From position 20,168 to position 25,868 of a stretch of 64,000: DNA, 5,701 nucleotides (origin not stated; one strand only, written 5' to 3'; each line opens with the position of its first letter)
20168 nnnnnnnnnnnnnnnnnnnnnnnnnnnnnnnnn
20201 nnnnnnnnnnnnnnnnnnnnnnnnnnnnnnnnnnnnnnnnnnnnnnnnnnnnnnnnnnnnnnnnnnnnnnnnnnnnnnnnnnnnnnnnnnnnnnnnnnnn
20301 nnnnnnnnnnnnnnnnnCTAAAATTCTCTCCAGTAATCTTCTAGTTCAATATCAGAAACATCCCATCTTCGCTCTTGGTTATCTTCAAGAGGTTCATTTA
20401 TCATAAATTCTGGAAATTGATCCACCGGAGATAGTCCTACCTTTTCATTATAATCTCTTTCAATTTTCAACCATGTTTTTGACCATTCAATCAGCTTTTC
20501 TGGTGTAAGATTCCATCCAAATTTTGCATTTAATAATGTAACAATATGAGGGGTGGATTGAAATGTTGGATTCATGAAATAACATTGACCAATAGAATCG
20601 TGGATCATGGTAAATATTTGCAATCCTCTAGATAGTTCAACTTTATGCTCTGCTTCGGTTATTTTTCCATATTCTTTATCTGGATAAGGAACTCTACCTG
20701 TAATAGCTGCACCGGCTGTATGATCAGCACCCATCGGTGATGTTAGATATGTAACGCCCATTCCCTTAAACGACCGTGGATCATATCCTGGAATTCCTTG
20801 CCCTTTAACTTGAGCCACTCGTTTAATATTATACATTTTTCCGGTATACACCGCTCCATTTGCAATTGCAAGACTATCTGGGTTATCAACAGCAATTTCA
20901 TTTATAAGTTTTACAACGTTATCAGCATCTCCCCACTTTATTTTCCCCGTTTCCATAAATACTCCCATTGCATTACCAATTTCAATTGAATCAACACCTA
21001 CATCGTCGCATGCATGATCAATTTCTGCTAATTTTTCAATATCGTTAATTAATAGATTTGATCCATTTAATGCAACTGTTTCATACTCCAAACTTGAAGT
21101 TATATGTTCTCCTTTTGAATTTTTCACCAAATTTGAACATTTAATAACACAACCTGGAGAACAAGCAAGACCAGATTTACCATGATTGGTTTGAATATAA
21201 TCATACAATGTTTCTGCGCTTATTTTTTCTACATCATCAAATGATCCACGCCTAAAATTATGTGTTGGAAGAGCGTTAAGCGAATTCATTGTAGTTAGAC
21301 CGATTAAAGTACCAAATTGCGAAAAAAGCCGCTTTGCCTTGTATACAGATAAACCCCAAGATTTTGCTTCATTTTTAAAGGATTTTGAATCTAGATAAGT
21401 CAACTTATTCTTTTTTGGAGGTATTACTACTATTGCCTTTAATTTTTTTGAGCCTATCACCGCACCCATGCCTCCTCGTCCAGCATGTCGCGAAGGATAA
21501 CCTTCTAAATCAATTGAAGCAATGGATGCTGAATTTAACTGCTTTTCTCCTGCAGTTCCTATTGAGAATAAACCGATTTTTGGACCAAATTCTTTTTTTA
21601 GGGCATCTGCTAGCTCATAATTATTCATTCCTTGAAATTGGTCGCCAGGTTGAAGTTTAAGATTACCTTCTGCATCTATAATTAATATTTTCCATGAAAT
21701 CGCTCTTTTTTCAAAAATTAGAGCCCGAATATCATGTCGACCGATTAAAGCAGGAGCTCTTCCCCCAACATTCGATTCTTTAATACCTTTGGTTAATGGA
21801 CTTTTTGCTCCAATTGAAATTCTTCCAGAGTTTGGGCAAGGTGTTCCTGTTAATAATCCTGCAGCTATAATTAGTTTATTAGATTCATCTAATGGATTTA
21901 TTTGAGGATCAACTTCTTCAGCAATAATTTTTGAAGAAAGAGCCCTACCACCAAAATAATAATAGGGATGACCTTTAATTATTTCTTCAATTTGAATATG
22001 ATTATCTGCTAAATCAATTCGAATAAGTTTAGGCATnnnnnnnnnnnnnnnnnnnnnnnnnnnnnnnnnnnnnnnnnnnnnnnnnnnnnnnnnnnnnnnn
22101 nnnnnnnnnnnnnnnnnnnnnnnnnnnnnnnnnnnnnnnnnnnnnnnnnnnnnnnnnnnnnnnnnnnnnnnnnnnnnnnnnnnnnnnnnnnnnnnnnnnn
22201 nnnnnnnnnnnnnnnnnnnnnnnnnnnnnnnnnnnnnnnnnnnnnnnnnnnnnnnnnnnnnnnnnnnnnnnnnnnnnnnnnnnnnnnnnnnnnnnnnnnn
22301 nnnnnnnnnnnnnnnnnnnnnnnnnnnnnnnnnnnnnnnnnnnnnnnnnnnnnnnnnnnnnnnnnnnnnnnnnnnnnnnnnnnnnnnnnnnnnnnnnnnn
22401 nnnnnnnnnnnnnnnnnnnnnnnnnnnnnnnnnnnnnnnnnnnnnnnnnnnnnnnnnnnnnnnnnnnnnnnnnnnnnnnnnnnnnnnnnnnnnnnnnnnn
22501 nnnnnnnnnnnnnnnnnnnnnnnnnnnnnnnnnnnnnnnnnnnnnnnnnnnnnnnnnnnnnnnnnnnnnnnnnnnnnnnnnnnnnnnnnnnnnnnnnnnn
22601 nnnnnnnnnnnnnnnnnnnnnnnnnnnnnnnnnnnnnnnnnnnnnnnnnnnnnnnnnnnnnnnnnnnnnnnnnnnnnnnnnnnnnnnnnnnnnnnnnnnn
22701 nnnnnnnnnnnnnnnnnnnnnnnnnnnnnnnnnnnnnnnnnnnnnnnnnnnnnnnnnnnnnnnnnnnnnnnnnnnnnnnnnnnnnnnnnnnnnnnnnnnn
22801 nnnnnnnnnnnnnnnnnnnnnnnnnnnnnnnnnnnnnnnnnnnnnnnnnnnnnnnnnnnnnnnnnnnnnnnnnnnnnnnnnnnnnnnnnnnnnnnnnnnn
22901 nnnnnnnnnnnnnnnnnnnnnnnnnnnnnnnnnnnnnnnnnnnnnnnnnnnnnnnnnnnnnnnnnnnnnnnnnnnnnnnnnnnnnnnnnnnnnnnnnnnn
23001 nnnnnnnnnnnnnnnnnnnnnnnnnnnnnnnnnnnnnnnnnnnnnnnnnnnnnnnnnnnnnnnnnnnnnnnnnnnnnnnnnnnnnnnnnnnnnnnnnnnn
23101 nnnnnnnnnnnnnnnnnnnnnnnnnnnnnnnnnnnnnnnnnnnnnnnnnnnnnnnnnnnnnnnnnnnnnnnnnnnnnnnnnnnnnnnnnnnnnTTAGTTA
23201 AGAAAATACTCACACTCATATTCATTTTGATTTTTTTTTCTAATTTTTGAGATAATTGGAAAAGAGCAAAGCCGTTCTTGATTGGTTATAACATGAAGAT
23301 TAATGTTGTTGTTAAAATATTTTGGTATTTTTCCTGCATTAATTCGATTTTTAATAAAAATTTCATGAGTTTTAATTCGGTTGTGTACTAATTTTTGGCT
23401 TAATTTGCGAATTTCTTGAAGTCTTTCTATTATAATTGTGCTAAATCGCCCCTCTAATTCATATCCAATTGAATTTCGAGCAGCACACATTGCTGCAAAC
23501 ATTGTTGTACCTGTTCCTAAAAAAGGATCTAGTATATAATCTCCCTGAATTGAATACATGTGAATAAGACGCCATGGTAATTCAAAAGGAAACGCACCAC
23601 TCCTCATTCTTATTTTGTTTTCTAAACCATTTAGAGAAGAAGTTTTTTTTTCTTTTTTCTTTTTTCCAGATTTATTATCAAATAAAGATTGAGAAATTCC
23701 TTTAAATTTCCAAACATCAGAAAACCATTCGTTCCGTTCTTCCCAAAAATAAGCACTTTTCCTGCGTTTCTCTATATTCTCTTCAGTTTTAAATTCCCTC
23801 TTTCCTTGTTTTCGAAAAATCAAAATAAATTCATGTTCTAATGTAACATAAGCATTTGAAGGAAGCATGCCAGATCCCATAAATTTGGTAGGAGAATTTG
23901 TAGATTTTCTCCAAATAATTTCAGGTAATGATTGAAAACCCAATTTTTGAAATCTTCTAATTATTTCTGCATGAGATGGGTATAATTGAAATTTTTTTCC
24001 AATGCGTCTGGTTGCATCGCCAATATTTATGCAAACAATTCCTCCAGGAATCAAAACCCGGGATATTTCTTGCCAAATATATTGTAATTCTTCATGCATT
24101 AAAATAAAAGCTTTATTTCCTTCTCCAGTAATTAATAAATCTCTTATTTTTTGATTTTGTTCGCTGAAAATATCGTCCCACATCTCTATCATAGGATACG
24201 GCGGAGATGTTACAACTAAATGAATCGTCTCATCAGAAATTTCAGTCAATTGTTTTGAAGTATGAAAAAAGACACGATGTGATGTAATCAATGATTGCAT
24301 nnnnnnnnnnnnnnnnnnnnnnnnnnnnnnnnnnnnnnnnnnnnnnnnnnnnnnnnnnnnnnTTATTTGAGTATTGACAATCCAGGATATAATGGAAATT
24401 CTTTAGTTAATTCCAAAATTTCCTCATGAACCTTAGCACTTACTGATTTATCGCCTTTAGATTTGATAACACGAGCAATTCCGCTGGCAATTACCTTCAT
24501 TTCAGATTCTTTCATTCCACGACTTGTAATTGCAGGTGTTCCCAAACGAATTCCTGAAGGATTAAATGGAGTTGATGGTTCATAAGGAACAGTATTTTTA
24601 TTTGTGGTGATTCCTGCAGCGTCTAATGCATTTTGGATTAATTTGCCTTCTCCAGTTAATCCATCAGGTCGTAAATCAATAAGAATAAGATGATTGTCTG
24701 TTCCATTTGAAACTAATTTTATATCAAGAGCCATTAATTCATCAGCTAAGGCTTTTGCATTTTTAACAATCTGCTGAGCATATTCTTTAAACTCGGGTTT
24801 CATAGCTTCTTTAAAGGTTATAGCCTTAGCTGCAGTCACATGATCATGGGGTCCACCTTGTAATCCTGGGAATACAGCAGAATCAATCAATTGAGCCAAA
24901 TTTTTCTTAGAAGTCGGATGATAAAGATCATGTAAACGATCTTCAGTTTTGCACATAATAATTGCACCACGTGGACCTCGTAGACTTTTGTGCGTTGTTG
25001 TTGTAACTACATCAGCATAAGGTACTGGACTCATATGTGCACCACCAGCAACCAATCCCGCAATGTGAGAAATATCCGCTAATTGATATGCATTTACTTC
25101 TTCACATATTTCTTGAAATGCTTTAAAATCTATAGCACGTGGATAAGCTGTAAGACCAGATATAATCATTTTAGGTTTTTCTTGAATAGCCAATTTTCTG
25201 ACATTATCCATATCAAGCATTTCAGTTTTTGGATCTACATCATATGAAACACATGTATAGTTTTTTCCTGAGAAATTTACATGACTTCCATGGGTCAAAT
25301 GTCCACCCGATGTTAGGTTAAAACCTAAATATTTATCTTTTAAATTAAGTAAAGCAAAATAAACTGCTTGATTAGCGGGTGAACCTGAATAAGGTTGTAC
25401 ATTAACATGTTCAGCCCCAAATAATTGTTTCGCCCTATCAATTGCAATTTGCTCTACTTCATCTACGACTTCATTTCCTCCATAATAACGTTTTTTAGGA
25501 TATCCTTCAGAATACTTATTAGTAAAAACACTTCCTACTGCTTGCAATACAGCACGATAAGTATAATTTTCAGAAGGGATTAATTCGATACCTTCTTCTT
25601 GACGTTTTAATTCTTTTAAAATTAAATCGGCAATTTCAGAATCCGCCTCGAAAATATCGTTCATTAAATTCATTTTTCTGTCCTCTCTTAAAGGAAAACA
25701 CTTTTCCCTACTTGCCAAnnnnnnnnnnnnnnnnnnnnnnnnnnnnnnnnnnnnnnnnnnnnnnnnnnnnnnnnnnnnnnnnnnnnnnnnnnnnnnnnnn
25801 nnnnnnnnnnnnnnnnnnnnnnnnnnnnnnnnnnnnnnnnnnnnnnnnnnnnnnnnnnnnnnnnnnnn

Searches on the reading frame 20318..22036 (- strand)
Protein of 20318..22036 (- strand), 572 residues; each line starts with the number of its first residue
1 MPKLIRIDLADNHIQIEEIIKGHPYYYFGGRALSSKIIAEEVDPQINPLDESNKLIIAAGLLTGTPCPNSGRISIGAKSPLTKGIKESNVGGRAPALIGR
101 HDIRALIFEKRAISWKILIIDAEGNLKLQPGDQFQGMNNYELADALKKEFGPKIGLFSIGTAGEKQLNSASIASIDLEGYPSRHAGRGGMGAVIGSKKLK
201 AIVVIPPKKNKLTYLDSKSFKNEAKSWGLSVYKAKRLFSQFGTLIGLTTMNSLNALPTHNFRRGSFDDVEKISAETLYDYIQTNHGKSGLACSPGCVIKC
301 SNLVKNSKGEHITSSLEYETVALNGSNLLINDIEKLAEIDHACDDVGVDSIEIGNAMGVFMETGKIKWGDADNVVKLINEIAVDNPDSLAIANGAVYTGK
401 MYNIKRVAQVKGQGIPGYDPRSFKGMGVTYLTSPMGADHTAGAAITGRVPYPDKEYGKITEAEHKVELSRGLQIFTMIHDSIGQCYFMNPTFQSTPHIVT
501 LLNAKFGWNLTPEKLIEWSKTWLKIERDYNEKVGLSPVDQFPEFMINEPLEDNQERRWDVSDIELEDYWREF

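Call 49: search_protein_families(library=pfam, proteins=[window:20318-22036:-], max_evalue=0.001)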
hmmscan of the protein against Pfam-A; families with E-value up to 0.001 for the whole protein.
window:20318-22036:- (572 aa): 2 families
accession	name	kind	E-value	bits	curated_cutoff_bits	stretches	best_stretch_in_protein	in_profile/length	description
PF01314.23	AFOR_C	-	8.4e-63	213.2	27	1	237-568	19-363/385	Aldehyde ferredoxin oxidoreductase, domains 2 & 3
PF02730.20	AFOR_N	-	5.2e-56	190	29.8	1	3-204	2-196/199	Aldehyde ferredoxin oxidoreductase, N-terminal domain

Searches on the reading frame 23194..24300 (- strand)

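Call 49: search_protein_families(library=pfam, proteins=[window:23194-24300:-], max_evalue=0.001)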
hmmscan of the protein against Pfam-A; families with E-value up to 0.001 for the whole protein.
window:23194-24300:- (368 aa): 1 family
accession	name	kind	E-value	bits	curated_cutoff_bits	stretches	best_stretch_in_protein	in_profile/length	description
PF01555.25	N6_N4_Mtase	-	4.6e-40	138.3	26.7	1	26-290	1-219/221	DNA methylase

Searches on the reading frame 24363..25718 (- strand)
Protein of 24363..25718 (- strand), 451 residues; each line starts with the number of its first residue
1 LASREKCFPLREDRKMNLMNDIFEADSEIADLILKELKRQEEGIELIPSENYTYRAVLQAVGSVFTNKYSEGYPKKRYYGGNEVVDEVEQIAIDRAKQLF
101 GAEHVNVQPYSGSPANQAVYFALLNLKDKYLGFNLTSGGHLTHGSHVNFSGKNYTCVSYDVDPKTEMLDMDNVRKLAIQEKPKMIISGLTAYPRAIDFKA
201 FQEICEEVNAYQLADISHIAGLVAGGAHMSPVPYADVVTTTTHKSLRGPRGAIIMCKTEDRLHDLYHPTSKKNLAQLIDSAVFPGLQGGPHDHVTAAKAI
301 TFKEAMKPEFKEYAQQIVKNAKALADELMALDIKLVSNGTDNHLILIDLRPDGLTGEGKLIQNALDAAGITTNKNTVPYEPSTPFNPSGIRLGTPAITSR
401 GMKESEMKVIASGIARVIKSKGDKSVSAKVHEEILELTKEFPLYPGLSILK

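Call 49: search_protein_families(library=pfam, proteins=[window:24363-25718:-], max_evalue=0.001)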
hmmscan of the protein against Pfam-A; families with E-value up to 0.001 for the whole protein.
window:24363-25718:- (451 aa): 2 families
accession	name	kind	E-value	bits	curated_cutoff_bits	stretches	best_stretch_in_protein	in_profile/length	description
PF00464.25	SHMT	-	5.3e-162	539.4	27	1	24-412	3-397/399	Serine hydroxymethyltransferase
PF00155.27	Aminotran_1_2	-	6.1e-05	22.8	19.7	1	98-402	53-354/361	Aminotransferase class I and II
